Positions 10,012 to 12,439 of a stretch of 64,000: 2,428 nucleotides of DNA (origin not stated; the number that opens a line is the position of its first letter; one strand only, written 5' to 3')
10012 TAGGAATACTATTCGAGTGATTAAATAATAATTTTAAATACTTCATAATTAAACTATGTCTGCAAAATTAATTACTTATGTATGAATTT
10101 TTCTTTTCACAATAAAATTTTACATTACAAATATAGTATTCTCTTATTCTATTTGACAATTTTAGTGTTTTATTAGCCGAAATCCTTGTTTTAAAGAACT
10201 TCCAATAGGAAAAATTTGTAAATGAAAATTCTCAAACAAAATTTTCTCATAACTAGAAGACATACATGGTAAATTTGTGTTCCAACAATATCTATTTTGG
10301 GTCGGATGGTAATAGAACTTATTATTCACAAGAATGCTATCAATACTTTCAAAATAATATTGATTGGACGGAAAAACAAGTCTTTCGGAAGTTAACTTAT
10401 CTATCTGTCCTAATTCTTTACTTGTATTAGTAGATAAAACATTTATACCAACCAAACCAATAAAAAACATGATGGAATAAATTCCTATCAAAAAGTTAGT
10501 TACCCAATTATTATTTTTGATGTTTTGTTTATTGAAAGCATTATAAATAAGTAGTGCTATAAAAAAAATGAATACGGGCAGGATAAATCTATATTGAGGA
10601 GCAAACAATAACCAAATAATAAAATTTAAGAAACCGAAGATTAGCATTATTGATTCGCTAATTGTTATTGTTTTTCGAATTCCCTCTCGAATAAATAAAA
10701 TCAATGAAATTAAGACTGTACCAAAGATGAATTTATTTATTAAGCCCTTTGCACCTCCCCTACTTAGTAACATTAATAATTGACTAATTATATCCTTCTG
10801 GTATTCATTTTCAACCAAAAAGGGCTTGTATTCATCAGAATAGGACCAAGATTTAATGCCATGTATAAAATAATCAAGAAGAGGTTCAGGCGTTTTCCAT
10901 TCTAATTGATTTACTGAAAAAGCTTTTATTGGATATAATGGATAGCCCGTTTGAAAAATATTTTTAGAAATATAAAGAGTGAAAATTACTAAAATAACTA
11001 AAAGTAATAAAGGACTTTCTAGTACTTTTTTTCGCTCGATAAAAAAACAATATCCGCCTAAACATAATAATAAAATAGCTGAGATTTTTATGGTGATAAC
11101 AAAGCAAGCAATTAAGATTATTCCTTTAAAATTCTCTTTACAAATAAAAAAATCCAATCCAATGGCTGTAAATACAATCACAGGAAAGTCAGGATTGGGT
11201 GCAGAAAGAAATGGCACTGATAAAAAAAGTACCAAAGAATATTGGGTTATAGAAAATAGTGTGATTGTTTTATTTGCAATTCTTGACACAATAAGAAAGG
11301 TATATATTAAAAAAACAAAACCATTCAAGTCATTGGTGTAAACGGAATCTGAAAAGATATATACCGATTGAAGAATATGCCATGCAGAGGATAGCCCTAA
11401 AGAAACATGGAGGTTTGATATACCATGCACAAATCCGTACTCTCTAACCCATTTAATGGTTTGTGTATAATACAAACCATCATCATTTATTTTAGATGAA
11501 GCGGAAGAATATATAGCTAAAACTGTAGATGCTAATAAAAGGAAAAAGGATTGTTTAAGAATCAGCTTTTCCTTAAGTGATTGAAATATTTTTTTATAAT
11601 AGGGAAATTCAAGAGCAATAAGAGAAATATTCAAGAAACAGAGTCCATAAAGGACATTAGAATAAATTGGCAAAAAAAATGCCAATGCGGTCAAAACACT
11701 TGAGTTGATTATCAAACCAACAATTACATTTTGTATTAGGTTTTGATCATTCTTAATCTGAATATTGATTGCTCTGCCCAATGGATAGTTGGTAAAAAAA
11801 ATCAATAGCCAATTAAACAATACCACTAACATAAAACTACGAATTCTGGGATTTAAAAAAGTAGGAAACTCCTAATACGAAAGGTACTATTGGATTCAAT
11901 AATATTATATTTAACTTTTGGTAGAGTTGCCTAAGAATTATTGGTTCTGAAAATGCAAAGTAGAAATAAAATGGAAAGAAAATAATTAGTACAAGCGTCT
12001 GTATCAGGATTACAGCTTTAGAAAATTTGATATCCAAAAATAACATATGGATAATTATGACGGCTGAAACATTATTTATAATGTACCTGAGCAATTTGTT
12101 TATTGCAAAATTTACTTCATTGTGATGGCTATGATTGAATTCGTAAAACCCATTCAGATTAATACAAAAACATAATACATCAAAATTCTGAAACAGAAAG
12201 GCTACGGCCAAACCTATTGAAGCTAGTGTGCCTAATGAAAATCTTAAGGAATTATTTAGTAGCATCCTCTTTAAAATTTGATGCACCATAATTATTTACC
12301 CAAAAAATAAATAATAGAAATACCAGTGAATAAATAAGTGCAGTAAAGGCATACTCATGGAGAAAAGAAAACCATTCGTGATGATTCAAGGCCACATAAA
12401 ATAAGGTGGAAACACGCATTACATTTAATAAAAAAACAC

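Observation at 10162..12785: XrtF-like exosortase, its partner and a 556-aa GT-C-like membrane protein as the distal module of the polysaccharide operon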

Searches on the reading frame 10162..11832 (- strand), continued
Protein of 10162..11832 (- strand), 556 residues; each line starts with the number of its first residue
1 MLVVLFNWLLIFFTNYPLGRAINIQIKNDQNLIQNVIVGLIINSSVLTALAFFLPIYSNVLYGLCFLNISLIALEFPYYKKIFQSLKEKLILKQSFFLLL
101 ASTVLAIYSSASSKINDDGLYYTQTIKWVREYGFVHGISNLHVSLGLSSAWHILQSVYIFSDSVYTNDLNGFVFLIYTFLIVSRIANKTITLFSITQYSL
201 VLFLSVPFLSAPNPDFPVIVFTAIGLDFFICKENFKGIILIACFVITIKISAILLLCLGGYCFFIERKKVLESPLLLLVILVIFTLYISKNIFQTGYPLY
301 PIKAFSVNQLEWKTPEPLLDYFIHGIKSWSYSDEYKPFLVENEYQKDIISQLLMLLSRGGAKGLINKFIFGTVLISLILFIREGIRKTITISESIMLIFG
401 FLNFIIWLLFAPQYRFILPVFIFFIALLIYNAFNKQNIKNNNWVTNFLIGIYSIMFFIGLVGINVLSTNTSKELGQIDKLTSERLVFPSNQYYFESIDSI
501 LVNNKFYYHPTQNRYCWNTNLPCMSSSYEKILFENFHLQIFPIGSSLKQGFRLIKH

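Call 91: find_encoding_contigs(protein=P0103, flank=6000, max_places=1)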
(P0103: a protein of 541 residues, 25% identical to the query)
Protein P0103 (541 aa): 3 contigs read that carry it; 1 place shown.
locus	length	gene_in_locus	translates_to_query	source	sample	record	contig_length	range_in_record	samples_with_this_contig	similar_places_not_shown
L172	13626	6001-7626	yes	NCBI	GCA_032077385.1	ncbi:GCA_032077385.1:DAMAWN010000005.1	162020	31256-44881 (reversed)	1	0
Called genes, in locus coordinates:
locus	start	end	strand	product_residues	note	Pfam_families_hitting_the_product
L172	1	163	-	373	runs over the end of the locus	PF00926:DHBP_synthase, PF00925:GTP_cyclohydro2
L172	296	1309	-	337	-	PF00296:Bac_luciferase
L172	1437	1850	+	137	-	-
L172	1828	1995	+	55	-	PF00144:Beta-lactamase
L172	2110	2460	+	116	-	PF00144:Beta-lactamase (faint)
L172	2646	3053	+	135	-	PF00106:adh_short, PF08659:KR (weak), PF13561:adh_short_C2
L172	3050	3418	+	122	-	PF00106:adh_short, PF13561:adh_short_C2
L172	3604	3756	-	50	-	-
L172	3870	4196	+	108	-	PF12840:HTH_20 (weak), PF01022:HTH_5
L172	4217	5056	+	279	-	PF01135:PCMT, PF13489:Methyltransf_23, PF01209:Ubie_methyltran, PF01728:FtsJ (weak), PF13649:Methyltransf_25, PF13847:Methyltransf_31, PF08241:Methyltransf_11, PF08242:Methyltransf_12, +3 more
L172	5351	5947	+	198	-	-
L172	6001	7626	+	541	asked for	PF26626:DUF8201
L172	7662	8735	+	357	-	PF01264:Chorismate_synt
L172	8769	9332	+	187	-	PF14595:Thioredoxin_9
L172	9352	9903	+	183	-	PF00578:AhpC-TSA, PF08534:Redoxin, PF00085:Thioredoxin (weak), PF13098:Thioredoxin_2 (faint), PF13905:Thioredoxin_8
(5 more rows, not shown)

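Call 93: predict_structure(alignment_id=A8)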
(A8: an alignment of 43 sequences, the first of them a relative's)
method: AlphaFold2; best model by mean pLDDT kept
length: 565 residues; sequences in the alignment: 43
mean_pLDDT: 92.4   pTM: 0.93
mean pLDDT of the five models: 92.4, 92.2, 91.1, 90.1, 90.0
residues with pLDDT >= 90: 422; 70-90: 134; 50-70: 8; < 50: 1
segments of 3 or more residues with pLDDT < 50: none
pLDDT, mean of each block of 10 residues (from residue 1): 93 98 89 94 99 97 98 97 95 98 98 87 91 97 94 96 84 93 99 96 98 90 95 97 90 97 94 96 88 94 97 90 86 88 88 92 94 92 96 90 96 91 91 95 96 96 83 70 86 85 95 85 90 93 94 96 69
secondary structure, 60 per line:
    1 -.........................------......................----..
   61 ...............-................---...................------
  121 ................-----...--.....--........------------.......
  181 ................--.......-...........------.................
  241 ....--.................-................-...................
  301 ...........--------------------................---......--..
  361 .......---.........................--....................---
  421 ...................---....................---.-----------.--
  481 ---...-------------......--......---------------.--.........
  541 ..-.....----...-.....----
elements in order: H2-26 H33-54 H59-75 H77-92 H96-114 H121-136 H147-151 H154-161 H174-196 H199-205 H207-217 H224-244 H247-263 H265-280 H282-311 H332-347 H351-356 H359-367 H371-395 H398-417 H421-439 H443-462 E500-505 E508-513 H532-542 E544-548 E557-561

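Call 95: fold_search(model_id=the predicted structure, library=pdb)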
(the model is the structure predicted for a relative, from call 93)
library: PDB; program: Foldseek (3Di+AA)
matches with E <= 10: 80; with E <= 0.001: 0
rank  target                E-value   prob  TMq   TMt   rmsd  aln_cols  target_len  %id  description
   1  7bvf_B                3.4e-03  1.00  0.37  0.22   7.5       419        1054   13  Cryo-EM structure of Mycobacterium tuberculosis arabinosyltransferase EmbA-EmbB-AcpM2 in complex with ethambutol (released 2020-04-29)
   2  7bvc_B                3.6e-03  1.00  0.38  0.22   6.2       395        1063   12  Cryo-EM structure of Mycobacterium smegmatis arabinosyltransferase EmbA-EmbB-AcpM2 in complex with ethambutol (released 2020-04-29)
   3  7bvc_A                2.8e-02  1.00  0.34  0.20   8.3       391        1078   12  Cryo-EM structure of Mycobacterium smegmatis arabinosyltransferase EmbA-EmbB-AcpM2 in complex with ethambutol (released 2020-04-29)
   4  9s6r_A                3.0e-02  0.93  0.26  0.34  14.6       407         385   11  Ternary cryo-EM structure of yeast ALG3 with Dol25-PP-GlcNAc2Man5, Dol25-P-Man, and Fab (released 2026-03-18)
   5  7bwr_A                3.2e-02  1.00  0.34  0.20   7.6       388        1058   12  Mycobacterium smegmatis arabinosyltransferase complex EmbB2-AcpM2 in substrate DPA bound asymmetric "active state" (released 2020-05-27)
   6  7bvf_A                5.0e-02  1.00  0.38  0.22   6.8       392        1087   11  Cryo-EM structure of Mycobacterium tuberculosis arabinosyltransferase EmbA-EmbB-AcpM2 in complex with ethambutol (released 2020-04-29)
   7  9s6s_A                1.2e-01  0.97  0.37  0.39   7.8       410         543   13  Ternary cryo-EM structure of human ALG9 with Dol25-PP-GlcNAc2Man6, Dol25-P-Man and Fab (released 2026-03-18)
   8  7bx8_A                1.2e-01  0.98  0.34  0.20   7.4       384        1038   11  Mycobacterium smegmatis arabinosyltransferase complex EmbB2-AcpM2 in symmetric "resting state" (released 2020-05-27)
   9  5ogl_A                1.6e-01  0.89  0.32  0.26  10.3       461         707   14  Structure of bacterial oligosaccharyltransferase PglB in complex with an acceptor peptide and an lipid-linked oligosac (released 2017-10-25)
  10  7bvh_A                2.0e-01  0.94  0.34  0.21   7.4       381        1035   10  Crystal structure of arabinosyltransferase EmbC2-AcpM2 complex from Mycobacterium smegmatis complexed with di-arabinos (released 2020-04-29)
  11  6x0o                  2.2e-01  0.98  0.37  0.22   6.3       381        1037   11  Single-Particle Cryo-EM Structure of Arabinosyltransferase EmbB from Mycobacterium smegmatis (released 2020-06-10)
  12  9i5k_A                3.1e-01  0.85  0.37  0.41   9.7       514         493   12  Structure of the Chaetomium thermophilum Pmt4 homodimer (C2 symmetry) (released 2025-12-24)
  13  6ftg_5                3.5e-01  0.80  0.33  0.30  14.4       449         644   11  Subtomogram average of OST-containing ribosome-translocon complexes from canine rough microsomal membranes (released 2018-03-21)
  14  6gxc_A                3.7e-01  0.82  0.33  0.28  10.0       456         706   14  Bacterial oligosaccharyltransferase PglB in complex with an inhibitory peptide and a reactive lipid-linked oligosaccha (released 2018-11-14)
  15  3rce_A                3.7e-01  0.77  0.31  0.27  13.4       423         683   15  Bacterial oligosaccharyltransferase PglB (released 2011-06-15)
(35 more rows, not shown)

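Call 97: search_protein_families(library=ncbifam, proteins=[L005:10063-10824:+, L005:11579-13357:+], max_evalue=0.001)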
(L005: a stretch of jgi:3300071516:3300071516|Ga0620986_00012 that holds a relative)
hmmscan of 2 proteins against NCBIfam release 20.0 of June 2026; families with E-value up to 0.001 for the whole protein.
L005:10063-10824:+ (253 aa): 20 families
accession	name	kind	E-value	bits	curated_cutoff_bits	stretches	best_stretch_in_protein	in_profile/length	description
NF047683.1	TeichurnBiosyTuaG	equivalog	2.2e-18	66.8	400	1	2-101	7-109/252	teichuronic acid biosynthesis protein TuaG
NF053739.1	GlytfEpsEBac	equivalog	1.4e-17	63.6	450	1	2-162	2-165/265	glycosyltransferase EpsE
TIGR04009.1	wcaE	equivalog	2e-16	60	369.2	1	1-206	1-203/248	colanic acid biosynthesis glycosyltransferase WcaE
TIGR04283.1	glyco_like_mftF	equivalog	3.9e-16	59.3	182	1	3-180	1-169/221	TIGR04283 family arsenosugar biosynthesis glycosyltransferase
TIGR03937.1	PgaC_IcaA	equivalog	5.8e-14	51.9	422.3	1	2-118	46-164/407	poly-beta-1,6-N-acetyl-D-glucosamine synthase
NF007482.0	PRK10073.1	equivalog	7.8e-14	51.4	423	1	2-93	7-100/334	glycosyltransferase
NF050050.1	ProtGlycPglI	equivalog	1e-10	41.5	500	1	2-133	3-134/306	GalNAc(5)-diNAcBac-PP-undecaprenol beta-1,3-glucosyltransferase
NF041394.1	GtaseAglG_Halo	equivalog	3.1e-10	39.8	440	1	1-118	1-120/304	glucosyl-dolichyl phosphate glucuronosyltransferase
TIGR03111.1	glyc2_xrt_Gpos1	hypoth_equivalog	2.1e-09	36.7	363.95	1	2-120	50-172/439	TIGR03111 family XrtG-associated glycosyltransferase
NF041875.1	EPS_EpsD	equivalog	2.8e-08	33.5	370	1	3-197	1-205/325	exopolysaccharide biosynthesis glycosyltransferase EpsD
NF038299.1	EPS_HpsN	equivalog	4.8e-07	29.1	425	1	2-117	2-119/317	hormogonium polysaccharide biosynthesis glycosyltransferase HpsN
NF038302.1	EPS_HpsE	equivalog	8.4e-07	28.2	300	1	2-118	2-125/307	hormogonium polysaccharide biosynthesis glycosyltransferase HpsE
TIGR04195.1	S_glycosyl_SunS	equivalog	2.5e-05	23.3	350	1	6-95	62-147/421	SunS family peptide S-glycosyltransferase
NF007453.0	PRK10018.1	equivalog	3.2e-05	23.7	382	1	3-96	8-104/280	colanic acid biosynthesis glycosyltransferase WcaA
NF047588.1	GlcsyltransPgfSStrep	equivalog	7.3e-05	22.1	500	1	1-91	1-98/308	glycosyltransferase PgfS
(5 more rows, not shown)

L005:11579-13357:+ (592 aa): 185 families (the best 25 are shown)
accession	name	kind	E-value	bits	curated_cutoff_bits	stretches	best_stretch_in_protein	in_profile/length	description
NF008055.0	PRK10789.1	equivalog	1.3e-119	400.3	845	1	3-583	3-571/590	SmdA family multidrug ABC transporter permease/ATP-binding protein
TIGR02203.1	MsbA_lipidA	equivalog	3.4e-109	365.9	602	1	13-584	11-570/572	lipid A export permease/ATP-binding protein MsbA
TIGR02204.1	MsbA_rel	hypoth_equivalog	2.3e-105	353.5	780.4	1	2-583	4-575/576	ABC transporter, permease/ATP-binding protein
NF008381.0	PRK11176.1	equivalog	1.8e-100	337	867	1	47-585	45-581/582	lipid A ABC transporter ATP-binding protein/permease MsbA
TIGR00958.1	3a01208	subfamily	2e-98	330.5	874.6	1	11-579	156-710/711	antigen peptide transporter 2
TIGR01846.1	type_I_sec_HlyB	subfamily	1.3e-94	317.9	725.55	1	83-583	194-692/694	type I secretion system permease/ATPase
NF052233.1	CphA_assoc_ABC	equivalog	2.8e-94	317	880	1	4-585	172-745/766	cyanophycin metabolism-associated ABC transporter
NF045513.1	HepA_fam_ABC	equivalog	1.3e-93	314.5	725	1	59-583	87-609/610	heterocyst formation ABC transporter subunit HepA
NF010178.0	PRK13657.1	equivalog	1.1e-84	285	733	1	105-583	94-570/588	glucan ABC transporter ATP-binding protein/ permease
TIGR03375.1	type_I_sec_LssB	subfamily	2.3e-83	280.7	693.1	1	80-573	201-692/696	type I secretion system permease/ATPase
TIGR03796.1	NHLM_micro_ABC1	equivalog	1.1e-79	268.4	853.3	1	73-579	200-708/710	NHLP family bacteriocin export ABC transporter peptidase/permease/ATPase subunit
TIGR03797.1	NHLM_micro_ABC2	equivalog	3.2e-78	263.9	709.4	1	60-583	169-685/686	NHLP bacteriocin export ABC transporter permease/ATPase subunit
TIGR01193.1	bacteriocin_ABC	subfamily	7e-78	262.8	523.85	1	60-582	189-708/708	peptide cleavage/export ABC transporter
NF000474.1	tet_ABC_46_A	exception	2.5e-76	257.4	1250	1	54-584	41-569/574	tetracycline efflux ABC transporter Tet(46) subunit A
NF008364.0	PRK11160.1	equivalog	6.9e-76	256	630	1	97-581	90-573/575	heme ABC transporter ATP-binding protein/permease CydC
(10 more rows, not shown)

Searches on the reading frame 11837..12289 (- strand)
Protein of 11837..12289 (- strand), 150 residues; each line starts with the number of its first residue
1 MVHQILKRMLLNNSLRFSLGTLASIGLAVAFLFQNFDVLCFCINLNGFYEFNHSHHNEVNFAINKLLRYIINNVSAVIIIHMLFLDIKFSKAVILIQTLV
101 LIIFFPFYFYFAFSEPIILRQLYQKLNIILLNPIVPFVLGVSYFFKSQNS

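Call 3: search_protein_families(library=ncbifam, proteins=[window:11837-12289:-], max_evalue=0.01)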
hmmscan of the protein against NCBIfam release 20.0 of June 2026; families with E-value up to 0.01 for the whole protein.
window:11837-12289:- (150 aa): 0 families

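Call 4: search_protein_families(library=pfam, proteins=[window:11837-12289:-], max_evalue=0.01)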
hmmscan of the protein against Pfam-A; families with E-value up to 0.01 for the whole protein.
window:11837-12289:- (150 aa): 0 families

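Call 5: search_protein_families(library=ncbifam, proteins=[window:11837-12289:-], max_evalue=10)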
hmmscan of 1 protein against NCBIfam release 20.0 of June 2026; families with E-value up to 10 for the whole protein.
window:11837-12289:- (150 aa): 2 families
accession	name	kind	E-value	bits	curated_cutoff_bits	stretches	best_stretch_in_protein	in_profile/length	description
TIGR04127.1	flavo_near_exo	equivalog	0.067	13.3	35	1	57-148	44-135/136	exosortase F system-associated membrane protein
NF010976.0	PRK14399.1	equivalog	0.79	9.5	419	2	92-147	126-181/258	membrane protein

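Call 8: find_homologous_proteins(query=window:11837-12289:-)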
Query window:11837-12289:- (150 aa): 14 proteins with E <= 0.001 among 52 candidates.
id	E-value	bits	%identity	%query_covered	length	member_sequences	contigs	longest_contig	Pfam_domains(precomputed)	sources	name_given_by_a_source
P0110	6.1e-87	307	100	100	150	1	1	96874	-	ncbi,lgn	-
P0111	1.3e-64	235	76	99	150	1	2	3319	-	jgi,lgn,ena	jgi:hypothetical protein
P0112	2.3e-63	230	76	99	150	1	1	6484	-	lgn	-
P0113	1.0e-62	228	79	95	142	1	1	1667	-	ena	-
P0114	3.1e-59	217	75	95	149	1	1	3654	-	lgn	-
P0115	1.5e-56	208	72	93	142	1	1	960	-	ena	-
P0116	7.6e-56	206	77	83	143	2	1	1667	-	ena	-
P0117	2.1e-55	205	72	93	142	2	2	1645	-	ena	-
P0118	8.0e-54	200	70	93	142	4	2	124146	-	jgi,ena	jgi:hypothetical protein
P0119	4.4e-53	197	66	99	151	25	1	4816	-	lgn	-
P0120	8.5e-53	196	67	99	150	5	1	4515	-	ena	-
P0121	1.2e-52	196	65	99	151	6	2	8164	-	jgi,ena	-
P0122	6.3e-50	187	62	99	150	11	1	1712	-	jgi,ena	jgi:hypothetical protein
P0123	6.5e-46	174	60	95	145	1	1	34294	-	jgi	jgi:hypothetical protein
